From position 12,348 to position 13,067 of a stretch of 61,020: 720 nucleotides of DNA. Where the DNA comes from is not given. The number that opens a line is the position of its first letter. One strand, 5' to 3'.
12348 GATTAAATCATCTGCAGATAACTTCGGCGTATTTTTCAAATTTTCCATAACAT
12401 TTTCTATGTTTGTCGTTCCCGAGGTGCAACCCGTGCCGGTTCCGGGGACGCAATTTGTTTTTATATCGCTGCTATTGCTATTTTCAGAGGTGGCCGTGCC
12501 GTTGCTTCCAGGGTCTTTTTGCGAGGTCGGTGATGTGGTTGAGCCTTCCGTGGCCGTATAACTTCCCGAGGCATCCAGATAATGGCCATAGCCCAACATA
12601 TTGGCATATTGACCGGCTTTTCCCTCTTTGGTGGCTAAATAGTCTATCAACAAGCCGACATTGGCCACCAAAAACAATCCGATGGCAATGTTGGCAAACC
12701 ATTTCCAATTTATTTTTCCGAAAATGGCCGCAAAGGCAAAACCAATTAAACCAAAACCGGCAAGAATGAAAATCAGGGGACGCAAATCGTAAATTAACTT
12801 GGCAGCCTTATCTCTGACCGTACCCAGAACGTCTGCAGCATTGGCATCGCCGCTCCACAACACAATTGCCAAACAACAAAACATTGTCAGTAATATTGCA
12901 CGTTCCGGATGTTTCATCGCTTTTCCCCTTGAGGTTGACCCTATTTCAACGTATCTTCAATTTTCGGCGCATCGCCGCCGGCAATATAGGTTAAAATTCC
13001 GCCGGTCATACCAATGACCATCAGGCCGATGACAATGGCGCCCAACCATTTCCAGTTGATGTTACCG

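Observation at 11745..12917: T4SS pilin (VirB2-like) fused to a ~290-aa repeat-bearing C-terminal extension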

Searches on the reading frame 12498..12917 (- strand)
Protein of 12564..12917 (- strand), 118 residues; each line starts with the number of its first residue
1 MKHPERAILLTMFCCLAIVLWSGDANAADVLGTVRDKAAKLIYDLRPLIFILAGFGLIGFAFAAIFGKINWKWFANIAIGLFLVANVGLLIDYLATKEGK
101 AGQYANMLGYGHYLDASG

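Call 18: find_related_loci(query=A1, collection=genome_contigs, flank=6000)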
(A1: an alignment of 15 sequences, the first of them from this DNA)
Query A1 (140 aa) in genome_contigs; peptide patterns used: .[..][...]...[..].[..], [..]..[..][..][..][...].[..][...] (x = any residue, [..] = any of these).
247 stretches matched a pattern; 122 encode a relative of the query (tblastn E <= 1e-3); the best 80 are kept; 78 distinct loci.
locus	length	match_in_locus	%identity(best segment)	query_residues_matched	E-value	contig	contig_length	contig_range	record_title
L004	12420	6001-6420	72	1-140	1e-65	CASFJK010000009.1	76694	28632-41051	uncultured proteobacterium isolate B12_L1_324324_idba_bin.34 genome assembly, contig: B12_L1_324324_idba_bin.34.fa_scaff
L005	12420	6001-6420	72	1-140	5e-64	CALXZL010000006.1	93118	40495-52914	MAG: uncultured Alphaproteobacteria bacterium isolate BRZ_FT__bin57 genome assembly, contig: BRZ_FT__NODE_410_length_931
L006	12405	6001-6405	73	6-140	4e-62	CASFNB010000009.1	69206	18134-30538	uncultured proteobacterium isolate A1_L3_371371_idba_bin.16 genome assembly, contig: A1_L3_371371_idba_bin.16.fa_scaffol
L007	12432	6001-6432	63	1-140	4e-56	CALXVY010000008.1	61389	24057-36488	MAG: uncultured Alphaproteobacteria bacterium isolate BRZ_KI__bin16 genome assembly, contig: BRZ_KI__NODE_699_length_613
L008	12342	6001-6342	77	23-136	2e-55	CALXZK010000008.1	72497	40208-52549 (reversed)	MAG: uncultured Alphaproteobacteria bacterium isolate BRZ_QR__bin60 genome assembly, contig: BRZ_QR__NODE_234_length_724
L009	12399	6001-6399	58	1-137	2e-47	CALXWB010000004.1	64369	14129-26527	MAG: uncultured Alphaproteobacteria bacterium isolate BRZ_AT__bin33 genome assembly, contig: BRZ_AT__NODE_597_length_643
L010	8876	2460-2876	56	1-140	9e-46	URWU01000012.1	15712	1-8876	uncultured Alphaproteobacteria bacterium isolate UMGS1426 genome assembly, contig: NODE_385_length_15712_cov_5.109472, w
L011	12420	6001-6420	56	1-140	3e-40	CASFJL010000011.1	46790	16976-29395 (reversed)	uncultured proteobacterium isolate B15_L3_338338_idba_bin.30 genome assembly, contig: B15_L3_338338_idba_bin.30.fa_scaff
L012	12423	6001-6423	50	1-133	1e-37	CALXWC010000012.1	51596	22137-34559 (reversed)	MAG: uncultured Alphaproteobacteria bacterium isolate BRZ_QQ__bin19 genome assembly, contig: BRZ_QQ__NODE_656_length_515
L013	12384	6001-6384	51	1-133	6e-37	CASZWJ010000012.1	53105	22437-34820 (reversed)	MAG: uncultured Alphaproteobacteria bacterium isolate extra-SRR5580761.40_1677796859 genome assembly, contig: NODE_746_l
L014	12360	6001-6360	52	22-134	3e-33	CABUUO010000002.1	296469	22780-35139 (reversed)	MAG TPA_asm: uncultured proteobacterium isolate MGYG-HGUT-04400 genome assembly, contig: GUT_GENOME272660_2, whole genom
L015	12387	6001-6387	48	9-134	5e-33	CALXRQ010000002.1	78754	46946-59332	MAG: uncultured Alphaproteobacteria bacterium isolate BRZ_KF__bin25 genome assembly, contig: BRZ_KF__NODE_452_length_787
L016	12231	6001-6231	58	21-94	3e-28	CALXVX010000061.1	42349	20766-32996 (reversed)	MAG: uncultured Alphaproteobacteria bacterium isolate E21__bin46 genome assembly, contig: E21__k127_2757639, whole genom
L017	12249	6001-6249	54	29-111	7e-28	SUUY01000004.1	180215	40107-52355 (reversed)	MAG: Alphaproteobacteria bacterium isolate SIG58 NODE_1372_length_180215_cov_11.433621, whole genome shotgun sequence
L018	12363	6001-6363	44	25-140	1e-27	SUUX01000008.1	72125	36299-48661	MAG: Alphaproteobacteria bacterium isolate SIG57 NODE_8999_length_72125_cov_7.043946, whole genome shotgun sequence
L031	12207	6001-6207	62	26-94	2e-26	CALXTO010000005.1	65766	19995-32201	MAG: uncultured Alphaproteobacteria bacterium isolate BRZ_CT__bin33 genome assembly, contig: BRZ_CT__NODE_722_length_657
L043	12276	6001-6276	51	29-126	1e-25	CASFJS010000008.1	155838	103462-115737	uncultured proteobacterium isolate B35_L4_330330_idba_bin.27 genome assembly, contig: B35_L4_330330_idba_bin.27.fa_scaff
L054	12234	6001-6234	57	26-104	1e-25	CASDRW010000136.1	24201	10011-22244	uncultured proteobacterium isolate SI.B40.metabat-bins.148 genome assembly, contig: SI.B40.metabat-bins.148.fa_k141_4179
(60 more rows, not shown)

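Call 28: search_protein_families(library=pfam, proteins=[L054:3937-10113:+, L018:4594-9852:+, L031:4765-10110:+, L043:3667-9357:+, L017:3964-7173:+, L005:6001-8331:+], max_evalue=0.01)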
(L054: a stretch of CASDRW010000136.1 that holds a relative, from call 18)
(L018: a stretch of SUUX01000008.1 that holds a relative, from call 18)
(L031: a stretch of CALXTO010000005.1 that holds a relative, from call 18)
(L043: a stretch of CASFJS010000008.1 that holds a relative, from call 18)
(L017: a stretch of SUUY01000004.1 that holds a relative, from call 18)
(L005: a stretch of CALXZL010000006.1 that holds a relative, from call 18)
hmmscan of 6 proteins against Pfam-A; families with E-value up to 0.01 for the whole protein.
L054:3937-10113:+ (2058 aa): 1 family
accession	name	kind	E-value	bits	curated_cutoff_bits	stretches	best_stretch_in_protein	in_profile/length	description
PF11839.13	Alanine_zipper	-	0.0048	17.6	23.1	1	264-327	2-65/69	Alanine-zipper, major outer membrane lipoprotein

L018:4594-9852:+ (1752 aa): 1 family
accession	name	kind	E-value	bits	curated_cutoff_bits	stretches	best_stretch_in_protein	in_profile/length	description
PF04956.18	TrbC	-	0.00043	20.9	27.9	1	487-530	45-89/98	TrbC/VIRB2 pilin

L031:4765-10110:+ (1781 aa): 2 families
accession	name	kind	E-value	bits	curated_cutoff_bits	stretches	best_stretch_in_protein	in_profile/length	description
PF04956.18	TrbC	-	0.00033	21.2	27.9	1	421-472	37-89/98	TrbC/VIRB2 pilin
PF02050.21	FliJ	-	0.0042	17.7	28.4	1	300-386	1-84/123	Flagellar FliJ protein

L043:3667-9357:+ (1896 aa): 1 family
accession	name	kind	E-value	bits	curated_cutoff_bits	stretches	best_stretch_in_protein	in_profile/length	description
PF04956.18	TrbC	-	0.0079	16.8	27.9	1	796-835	50-89/98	TrbC/VIRB2 pilin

L017:3964-7173:+ (1069 aa): 1 family
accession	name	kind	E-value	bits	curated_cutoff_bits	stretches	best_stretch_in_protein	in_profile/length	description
PF04956.18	TrbC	-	0.0012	19.4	27.9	1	697-743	50-96/98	TrbC/VIRB2 pilin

L005:6001-8331:+ (776 aa): 1 family
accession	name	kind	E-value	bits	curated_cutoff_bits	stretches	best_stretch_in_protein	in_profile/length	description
PF04956.18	TrbC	-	6.1e-09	36.4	27.9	1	6-85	9-89/98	TrbC/VIRB2 pilin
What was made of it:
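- Six of the longest tails (776-2058 aa) have no significant Pfam domain besides TrbC; the only other matches are weak and below cut-off (call 28).
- Tried and rejected: Pfam on six giant orthologs: nothing beyond TrbC, apart from weak sub-threshold matches to Alanine_zipper and FliJ (call 28).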

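Call 38: search_solved_structures(query=A1, max_evalue=10, show_alignments=3)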
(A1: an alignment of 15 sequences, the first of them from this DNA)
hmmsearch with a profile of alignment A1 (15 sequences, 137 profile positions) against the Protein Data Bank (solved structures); distinct sequences matched with E-value up to 10: 2.
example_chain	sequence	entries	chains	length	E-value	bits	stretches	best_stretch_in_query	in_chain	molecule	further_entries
8a22_Xd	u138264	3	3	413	1.6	11.8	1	26-74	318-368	mL123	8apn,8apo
5cwf_A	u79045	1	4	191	7.9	9.5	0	9-47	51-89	Designed helical repeat protein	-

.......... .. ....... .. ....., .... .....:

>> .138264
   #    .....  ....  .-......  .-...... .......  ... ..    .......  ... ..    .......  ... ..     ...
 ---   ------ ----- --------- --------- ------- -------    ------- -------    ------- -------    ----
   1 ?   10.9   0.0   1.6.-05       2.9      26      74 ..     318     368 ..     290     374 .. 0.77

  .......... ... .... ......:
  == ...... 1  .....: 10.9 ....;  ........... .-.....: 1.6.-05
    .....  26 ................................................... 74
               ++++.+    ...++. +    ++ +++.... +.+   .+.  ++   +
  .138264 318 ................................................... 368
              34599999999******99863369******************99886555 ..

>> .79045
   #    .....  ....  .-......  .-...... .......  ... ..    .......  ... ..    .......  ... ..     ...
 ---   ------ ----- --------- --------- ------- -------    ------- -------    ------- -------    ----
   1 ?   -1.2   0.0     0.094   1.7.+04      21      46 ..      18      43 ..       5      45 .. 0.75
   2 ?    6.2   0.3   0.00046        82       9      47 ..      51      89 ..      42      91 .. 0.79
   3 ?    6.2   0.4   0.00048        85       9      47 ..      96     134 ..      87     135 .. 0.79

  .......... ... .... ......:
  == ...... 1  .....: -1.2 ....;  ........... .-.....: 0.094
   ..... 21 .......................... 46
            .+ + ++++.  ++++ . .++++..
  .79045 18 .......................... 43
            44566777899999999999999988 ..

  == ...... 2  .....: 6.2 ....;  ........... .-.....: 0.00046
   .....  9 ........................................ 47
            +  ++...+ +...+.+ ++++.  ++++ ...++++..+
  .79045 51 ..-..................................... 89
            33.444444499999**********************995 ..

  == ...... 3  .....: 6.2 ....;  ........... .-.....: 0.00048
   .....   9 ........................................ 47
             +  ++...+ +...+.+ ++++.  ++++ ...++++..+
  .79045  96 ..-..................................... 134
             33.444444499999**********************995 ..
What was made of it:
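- On TrbC/VirB2 pilin family (Pfam PF04956): Sequence search found no solved pilin close enough to serve as a model template (call 38).
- Tried and rejected: Profile of the pilin core against PDB sequences: no solved pilin was reached (call 38).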

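Call 67: search_dna_similar(query=window:12564-12917:-, collection=plasmids, mode=protein, max_evalue=0.01, max_rows=15)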
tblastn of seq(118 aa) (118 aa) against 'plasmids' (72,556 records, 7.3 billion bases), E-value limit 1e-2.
No match.
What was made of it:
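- Closest known: Canonical VirB2/TrbC pilins. Different: Sequence searches found no similarity to any plasmid pilin (tblastn, call 67) or to any solved pilin (call 38).
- Tried and rejected: tblastn of the core against 72,556 plasmids: no match (call 67).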
